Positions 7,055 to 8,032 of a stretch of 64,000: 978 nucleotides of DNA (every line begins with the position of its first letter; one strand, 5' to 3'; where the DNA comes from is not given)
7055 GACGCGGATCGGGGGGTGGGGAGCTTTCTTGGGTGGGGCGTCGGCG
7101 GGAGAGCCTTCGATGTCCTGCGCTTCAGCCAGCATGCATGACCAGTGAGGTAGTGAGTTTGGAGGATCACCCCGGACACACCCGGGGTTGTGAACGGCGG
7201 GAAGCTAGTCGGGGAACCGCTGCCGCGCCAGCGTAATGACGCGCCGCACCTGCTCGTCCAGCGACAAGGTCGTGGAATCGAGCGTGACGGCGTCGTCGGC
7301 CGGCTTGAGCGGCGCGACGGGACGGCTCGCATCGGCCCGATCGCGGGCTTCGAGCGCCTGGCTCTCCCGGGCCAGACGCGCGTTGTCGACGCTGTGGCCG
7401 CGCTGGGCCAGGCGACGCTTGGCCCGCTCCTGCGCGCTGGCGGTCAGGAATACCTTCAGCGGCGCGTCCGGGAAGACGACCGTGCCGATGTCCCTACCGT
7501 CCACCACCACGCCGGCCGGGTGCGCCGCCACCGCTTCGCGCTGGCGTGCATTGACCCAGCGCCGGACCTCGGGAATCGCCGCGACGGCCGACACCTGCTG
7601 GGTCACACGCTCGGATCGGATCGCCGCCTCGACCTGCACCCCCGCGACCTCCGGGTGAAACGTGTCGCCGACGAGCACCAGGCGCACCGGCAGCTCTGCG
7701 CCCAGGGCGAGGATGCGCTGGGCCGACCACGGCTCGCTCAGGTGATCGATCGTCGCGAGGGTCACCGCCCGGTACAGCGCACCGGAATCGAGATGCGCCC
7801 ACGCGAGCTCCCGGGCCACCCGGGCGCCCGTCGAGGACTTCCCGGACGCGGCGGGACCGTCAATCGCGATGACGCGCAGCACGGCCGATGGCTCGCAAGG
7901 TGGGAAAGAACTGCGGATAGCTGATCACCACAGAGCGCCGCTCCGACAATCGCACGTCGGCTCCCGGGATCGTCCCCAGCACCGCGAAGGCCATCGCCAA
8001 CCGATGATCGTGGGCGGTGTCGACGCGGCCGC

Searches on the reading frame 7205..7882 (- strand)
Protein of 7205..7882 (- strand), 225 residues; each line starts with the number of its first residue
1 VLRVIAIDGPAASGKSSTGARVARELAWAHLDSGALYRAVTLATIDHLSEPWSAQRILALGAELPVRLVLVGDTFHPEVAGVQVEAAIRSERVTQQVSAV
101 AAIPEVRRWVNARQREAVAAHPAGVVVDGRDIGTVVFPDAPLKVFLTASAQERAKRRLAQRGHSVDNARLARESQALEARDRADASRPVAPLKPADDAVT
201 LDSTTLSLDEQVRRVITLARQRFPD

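Call 47: search_protein_families(library=pfam, proteins=[window:7205-7882:-], max_evalue=0.00001)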
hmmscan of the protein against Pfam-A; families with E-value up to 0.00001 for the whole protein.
window:7205-7882:- (225 aa): 1 family
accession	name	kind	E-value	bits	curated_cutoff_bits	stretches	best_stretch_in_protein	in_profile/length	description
PF02224.24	Cytidylate_kin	-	9.1e-63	212.2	26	1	5-220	1-210/211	Cytidylate kinase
